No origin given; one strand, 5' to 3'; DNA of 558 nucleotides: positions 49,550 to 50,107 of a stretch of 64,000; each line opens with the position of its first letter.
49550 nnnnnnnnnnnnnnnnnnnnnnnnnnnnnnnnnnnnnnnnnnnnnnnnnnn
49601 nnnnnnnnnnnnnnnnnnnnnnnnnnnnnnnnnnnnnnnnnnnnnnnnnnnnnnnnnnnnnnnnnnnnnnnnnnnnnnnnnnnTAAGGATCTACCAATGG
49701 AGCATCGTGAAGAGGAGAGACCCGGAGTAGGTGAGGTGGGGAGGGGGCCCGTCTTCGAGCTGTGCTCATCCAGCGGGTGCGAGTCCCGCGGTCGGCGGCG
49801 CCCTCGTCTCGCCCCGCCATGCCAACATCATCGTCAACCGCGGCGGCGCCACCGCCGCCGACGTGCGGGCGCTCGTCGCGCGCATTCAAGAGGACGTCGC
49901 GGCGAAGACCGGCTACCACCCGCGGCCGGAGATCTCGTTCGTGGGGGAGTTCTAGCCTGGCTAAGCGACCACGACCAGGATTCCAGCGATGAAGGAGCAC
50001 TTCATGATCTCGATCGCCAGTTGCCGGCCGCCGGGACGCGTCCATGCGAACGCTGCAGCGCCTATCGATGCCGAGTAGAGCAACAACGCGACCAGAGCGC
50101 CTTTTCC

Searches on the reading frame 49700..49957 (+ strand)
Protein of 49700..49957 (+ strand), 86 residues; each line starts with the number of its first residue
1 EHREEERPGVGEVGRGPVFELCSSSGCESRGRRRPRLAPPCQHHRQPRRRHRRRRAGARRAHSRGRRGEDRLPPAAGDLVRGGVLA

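Call 21: search_protein_families(library=pfam, proteins=[window:49700-49957:+], max_evalue=0.05)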
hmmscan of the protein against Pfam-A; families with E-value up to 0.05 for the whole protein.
window:49700-49957:+ (86 aa): 0 families

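Call 81: search_solved_structures(query=window:49746-49955:+, max_evalue=0.01)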
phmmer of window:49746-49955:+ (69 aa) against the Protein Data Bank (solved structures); distinct sequences matched with E-value up to 0.01: 10.
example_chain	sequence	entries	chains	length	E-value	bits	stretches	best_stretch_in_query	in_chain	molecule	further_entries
4pyt_A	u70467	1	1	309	4.7e-08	36.4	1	14-68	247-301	UDP-N-acetylenolpyruvoylglucosamine reductase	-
3tx1_A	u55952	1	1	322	2.2e-07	34.3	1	15-68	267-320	UDP-N-acetylenolpyruvoylglucosamine reductase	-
7orz_A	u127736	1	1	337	2.1e-06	31.2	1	21-63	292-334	UDP-N-acetylenolpyruvoylglucosamine reductase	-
7osq_A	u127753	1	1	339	2.1e-06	31.2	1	21-63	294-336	UDP-N-acetylenolpyruvoylglucosamine reductase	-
4jay_A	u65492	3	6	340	2.1e-06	31.2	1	21-63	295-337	UDP-N-acetylenolpyruvoylglucosamine reductase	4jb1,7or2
3i99_A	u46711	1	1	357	1.5e-05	28.5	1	15-68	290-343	UDP-N-acetylenolpyruvoylglucosamine reductase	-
2gqt_A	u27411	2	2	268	0.00013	25.5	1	15-53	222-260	UDP-N-Acetylenolpyruvylglucosamine Reductase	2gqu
1hsk_A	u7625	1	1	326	0.00081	23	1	15-68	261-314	UDP-N-ACETYLENOLPYRUVOYLGLUCOSAMINE REDUCTASE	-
9dtk_A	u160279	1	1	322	0.0013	22.4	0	15-67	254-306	UDP-N-acetylenolpyruvoylglucosamine reductase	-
5jzx_A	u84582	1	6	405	0.0013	22.4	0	11-67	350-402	UDP-N-acetylenolpyruvoylglucosamine reductase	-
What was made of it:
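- Checked: The MurB C-terminal fragment is real: 49785-49955(+), E 4.7e-8 to solved MurB structures (call 81).
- Tried and rejected: I redid it against the PDB in the right frame (call 81).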
